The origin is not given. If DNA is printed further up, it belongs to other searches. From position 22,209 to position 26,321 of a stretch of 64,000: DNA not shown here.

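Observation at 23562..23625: PolC replicase without its inserted 3'-5' proofreading exonuclease domain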

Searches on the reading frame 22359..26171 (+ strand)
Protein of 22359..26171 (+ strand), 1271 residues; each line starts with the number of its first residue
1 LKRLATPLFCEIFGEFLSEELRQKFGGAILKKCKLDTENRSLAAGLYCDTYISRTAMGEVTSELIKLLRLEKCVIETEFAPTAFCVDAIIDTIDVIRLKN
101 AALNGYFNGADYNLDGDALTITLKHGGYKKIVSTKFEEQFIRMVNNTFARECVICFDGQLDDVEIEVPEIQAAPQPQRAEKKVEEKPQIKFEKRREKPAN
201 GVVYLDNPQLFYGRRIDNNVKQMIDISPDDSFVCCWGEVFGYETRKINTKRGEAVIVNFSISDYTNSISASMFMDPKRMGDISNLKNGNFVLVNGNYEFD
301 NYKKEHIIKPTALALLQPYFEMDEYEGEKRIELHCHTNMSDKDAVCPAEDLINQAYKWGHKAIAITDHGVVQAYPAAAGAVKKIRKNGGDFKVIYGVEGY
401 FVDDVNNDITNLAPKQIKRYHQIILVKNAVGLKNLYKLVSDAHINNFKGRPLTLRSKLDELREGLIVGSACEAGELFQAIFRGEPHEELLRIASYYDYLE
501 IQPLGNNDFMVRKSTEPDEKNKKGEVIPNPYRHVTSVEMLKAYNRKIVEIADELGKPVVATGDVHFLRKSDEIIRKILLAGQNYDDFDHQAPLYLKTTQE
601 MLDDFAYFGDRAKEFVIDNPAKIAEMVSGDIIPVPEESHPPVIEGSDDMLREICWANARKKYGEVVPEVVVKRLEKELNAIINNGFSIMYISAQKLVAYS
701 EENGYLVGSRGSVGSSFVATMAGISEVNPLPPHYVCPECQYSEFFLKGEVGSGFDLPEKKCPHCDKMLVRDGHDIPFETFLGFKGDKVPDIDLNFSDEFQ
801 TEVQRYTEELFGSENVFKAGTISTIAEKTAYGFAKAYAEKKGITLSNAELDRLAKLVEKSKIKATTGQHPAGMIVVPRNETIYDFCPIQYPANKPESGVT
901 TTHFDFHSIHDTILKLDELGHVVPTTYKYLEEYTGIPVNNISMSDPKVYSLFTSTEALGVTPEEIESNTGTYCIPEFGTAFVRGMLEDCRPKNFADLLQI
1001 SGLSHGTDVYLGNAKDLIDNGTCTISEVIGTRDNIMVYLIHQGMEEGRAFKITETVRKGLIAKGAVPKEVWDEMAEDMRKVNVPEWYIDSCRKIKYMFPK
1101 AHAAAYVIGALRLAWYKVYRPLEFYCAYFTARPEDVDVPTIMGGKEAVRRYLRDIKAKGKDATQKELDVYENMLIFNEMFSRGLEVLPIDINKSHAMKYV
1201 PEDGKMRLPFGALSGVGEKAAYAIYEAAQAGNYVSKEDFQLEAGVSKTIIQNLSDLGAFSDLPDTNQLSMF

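Call 3: search_protein_families(library=pfam, proteins=[window:22359-26171:+], max_evalue=1)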
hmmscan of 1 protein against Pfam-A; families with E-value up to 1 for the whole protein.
window:22359-26171:+ (1271 aa): 5 families
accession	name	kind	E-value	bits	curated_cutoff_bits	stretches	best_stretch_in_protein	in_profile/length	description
PF07733.18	DNA_pol3_alpha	-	1.4e-55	189.2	23.9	2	649-859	2-167/260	Bacterial DNA polymerase III alpha NTPase domain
PF02811.25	PHP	-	1.3e-28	100.9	26.4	1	332-494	1-146/164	PHP domain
PF17657.6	DNA_pol3_finger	-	3.9e-22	78.8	22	1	933-1080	17-164/166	Bacterial DNA polymerase III alpha subunit finger domain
PF14579.12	HHH_6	-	2.1e-13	50.7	25.6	1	1183-1263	1-84/90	Helix-hairpin-helix motif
PF01336.31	tRNA_anti-codon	-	0.046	14.1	27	1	247-303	7-63/75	OB-fold nucleic acid binding domain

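Call 4: search_protein_families(library=ncbifam, proteins=[window:22359-26171:+], max_evalue=0.01)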
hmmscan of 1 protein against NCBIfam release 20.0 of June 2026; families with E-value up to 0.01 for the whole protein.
window:22359-26171:+ (1271 aa): 21 families
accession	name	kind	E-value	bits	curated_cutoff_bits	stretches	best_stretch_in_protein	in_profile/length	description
NF001688.0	PRK00448.1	equivalog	0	1388.3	873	2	413-1271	608-1444/1445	PolC-type DNA polymerase III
TIGR01405.1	polC_Gram_pos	equivalog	0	1260.3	1043.45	2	415-1271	376-1211/1211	DNA polymerase III subunit alpha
TIGR00594.1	polc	superfamily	1.6e-67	228.4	434.35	5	331-731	2-382/1022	DNA polymerase III subunit alpha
NF005298.0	PRK06826.1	equivalog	3.6e-67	227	1260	3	331-730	6-379/1151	DNA polymerase III subunit alpha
NF004226.0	PRK05673.1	equivalog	1.6e-61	208.5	1002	5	331-731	7-385/1146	DNA polymerase III subunit alpha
NF005617.0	PRK07374.1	equivalog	2.7e-46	158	1653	2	331-730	4-390/1170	DNA polymerase III subunit alpha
NF005377.0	PRK06920.1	equivalog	6.4e-42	143.5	1806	2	331-731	4-365/1108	DNA polymerase III subunit alpha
NF007079.0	PRK09532.1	equivalog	1.1e-41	143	1525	1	331-730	4-388/876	DNA polymerase III subunit alpha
NF004225.0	PRK05672.1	subfamily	1.4e-39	136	939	2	331-730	7-373/1047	error-prone DNA polymerase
NF005516.0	PRK07135.1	equivalog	9.5e-21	73.7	1084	2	645-730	227-314/974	DNA polymerase III DnaE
NF005582.0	PRK07279.1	equivalog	1.2e-12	46.8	1279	2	773-831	323-381/1033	DNA polymerase III subunit alpha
NF004550.0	PRK05898.1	equivalog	1.2e-11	43.6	1182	1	646-730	227-315/971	DNA polymerase III subunit alpha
NF004981.0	PRK06361.1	equivalog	1.7e-06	27.6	117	1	330-403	1-75/217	histidinol phosphate phosphatase domain-containing protein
NF047791.1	RNaseRnm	equivalog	1.4e-05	24.5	375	1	331-398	3-65/275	RNase RNM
NF041577.1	nside_bi_sphtase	equivalog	3.1e-05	23.3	400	1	330-383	3-54/276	3',5'-nucleoside bisphosphate phosphatase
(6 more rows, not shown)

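Call 5: search_solved_structures(query=window:22359-26171:+, show_alignments=2)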
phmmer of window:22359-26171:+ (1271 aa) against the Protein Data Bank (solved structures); distinct sequences matched with E-value up to 0.001: 13.
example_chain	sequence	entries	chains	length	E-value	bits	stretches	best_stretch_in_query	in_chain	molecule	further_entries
3f2b_A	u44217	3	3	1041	0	1031.9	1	219-1271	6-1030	DNA-directed DNA polymerase III alpha chain | GEOBACILLUS KAUSTOPHILUS DNA POLC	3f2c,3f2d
9qpc_A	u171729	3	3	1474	2.7e-300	1002.4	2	413-1271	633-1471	DNA polymerase III PolC-type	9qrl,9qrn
2hpi_A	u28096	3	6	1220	1.3e-24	89.2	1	331-673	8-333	DNA polymerase III alpha subunit | DNA polymerase III subunit alpha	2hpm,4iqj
4jom_A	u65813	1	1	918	2.1e-24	88.5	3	542-730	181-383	DNA polymerase III subunit alpha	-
3e0d_A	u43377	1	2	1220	1.7e-23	85.5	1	331-673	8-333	DNA polymerase III subunit alpha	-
2hnh_A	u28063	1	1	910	2.1e-21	78.6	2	542-730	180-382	DNA polymerase III alpha subunit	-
2hqa_A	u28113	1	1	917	2.3e-21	78.5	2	542-730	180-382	DNA polymerase III alpha subunit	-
5m1s_A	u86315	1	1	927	2.8e-21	78.2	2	542-730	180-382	DNA polymerase III subunit alpha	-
5fku_A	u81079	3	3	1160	1.4e-20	75.9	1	542-730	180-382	DNA POLYMERASE III SUBUNIT ALPHA | DNA POLYMERASE III ALPHA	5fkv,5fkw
5lew_A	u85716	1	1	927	1.6e-20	75.7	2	546-732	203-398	DNA polymerase III subunit alpha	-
7pu7_A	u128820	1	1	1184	4.1e-20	74.3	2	547-732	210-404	DNA polymerase III subunit alpha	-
4gx8_A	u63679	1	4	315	9.8e-07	30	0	331-485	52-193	DNA polymerase III subunit epsilon,DNA polymerase III subunit alpha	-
4gx9_A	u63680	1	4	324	1.1e-06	29.8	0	331-485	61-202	DNA polymerase III subunit epsilon,DNA polymerase III subunit alpha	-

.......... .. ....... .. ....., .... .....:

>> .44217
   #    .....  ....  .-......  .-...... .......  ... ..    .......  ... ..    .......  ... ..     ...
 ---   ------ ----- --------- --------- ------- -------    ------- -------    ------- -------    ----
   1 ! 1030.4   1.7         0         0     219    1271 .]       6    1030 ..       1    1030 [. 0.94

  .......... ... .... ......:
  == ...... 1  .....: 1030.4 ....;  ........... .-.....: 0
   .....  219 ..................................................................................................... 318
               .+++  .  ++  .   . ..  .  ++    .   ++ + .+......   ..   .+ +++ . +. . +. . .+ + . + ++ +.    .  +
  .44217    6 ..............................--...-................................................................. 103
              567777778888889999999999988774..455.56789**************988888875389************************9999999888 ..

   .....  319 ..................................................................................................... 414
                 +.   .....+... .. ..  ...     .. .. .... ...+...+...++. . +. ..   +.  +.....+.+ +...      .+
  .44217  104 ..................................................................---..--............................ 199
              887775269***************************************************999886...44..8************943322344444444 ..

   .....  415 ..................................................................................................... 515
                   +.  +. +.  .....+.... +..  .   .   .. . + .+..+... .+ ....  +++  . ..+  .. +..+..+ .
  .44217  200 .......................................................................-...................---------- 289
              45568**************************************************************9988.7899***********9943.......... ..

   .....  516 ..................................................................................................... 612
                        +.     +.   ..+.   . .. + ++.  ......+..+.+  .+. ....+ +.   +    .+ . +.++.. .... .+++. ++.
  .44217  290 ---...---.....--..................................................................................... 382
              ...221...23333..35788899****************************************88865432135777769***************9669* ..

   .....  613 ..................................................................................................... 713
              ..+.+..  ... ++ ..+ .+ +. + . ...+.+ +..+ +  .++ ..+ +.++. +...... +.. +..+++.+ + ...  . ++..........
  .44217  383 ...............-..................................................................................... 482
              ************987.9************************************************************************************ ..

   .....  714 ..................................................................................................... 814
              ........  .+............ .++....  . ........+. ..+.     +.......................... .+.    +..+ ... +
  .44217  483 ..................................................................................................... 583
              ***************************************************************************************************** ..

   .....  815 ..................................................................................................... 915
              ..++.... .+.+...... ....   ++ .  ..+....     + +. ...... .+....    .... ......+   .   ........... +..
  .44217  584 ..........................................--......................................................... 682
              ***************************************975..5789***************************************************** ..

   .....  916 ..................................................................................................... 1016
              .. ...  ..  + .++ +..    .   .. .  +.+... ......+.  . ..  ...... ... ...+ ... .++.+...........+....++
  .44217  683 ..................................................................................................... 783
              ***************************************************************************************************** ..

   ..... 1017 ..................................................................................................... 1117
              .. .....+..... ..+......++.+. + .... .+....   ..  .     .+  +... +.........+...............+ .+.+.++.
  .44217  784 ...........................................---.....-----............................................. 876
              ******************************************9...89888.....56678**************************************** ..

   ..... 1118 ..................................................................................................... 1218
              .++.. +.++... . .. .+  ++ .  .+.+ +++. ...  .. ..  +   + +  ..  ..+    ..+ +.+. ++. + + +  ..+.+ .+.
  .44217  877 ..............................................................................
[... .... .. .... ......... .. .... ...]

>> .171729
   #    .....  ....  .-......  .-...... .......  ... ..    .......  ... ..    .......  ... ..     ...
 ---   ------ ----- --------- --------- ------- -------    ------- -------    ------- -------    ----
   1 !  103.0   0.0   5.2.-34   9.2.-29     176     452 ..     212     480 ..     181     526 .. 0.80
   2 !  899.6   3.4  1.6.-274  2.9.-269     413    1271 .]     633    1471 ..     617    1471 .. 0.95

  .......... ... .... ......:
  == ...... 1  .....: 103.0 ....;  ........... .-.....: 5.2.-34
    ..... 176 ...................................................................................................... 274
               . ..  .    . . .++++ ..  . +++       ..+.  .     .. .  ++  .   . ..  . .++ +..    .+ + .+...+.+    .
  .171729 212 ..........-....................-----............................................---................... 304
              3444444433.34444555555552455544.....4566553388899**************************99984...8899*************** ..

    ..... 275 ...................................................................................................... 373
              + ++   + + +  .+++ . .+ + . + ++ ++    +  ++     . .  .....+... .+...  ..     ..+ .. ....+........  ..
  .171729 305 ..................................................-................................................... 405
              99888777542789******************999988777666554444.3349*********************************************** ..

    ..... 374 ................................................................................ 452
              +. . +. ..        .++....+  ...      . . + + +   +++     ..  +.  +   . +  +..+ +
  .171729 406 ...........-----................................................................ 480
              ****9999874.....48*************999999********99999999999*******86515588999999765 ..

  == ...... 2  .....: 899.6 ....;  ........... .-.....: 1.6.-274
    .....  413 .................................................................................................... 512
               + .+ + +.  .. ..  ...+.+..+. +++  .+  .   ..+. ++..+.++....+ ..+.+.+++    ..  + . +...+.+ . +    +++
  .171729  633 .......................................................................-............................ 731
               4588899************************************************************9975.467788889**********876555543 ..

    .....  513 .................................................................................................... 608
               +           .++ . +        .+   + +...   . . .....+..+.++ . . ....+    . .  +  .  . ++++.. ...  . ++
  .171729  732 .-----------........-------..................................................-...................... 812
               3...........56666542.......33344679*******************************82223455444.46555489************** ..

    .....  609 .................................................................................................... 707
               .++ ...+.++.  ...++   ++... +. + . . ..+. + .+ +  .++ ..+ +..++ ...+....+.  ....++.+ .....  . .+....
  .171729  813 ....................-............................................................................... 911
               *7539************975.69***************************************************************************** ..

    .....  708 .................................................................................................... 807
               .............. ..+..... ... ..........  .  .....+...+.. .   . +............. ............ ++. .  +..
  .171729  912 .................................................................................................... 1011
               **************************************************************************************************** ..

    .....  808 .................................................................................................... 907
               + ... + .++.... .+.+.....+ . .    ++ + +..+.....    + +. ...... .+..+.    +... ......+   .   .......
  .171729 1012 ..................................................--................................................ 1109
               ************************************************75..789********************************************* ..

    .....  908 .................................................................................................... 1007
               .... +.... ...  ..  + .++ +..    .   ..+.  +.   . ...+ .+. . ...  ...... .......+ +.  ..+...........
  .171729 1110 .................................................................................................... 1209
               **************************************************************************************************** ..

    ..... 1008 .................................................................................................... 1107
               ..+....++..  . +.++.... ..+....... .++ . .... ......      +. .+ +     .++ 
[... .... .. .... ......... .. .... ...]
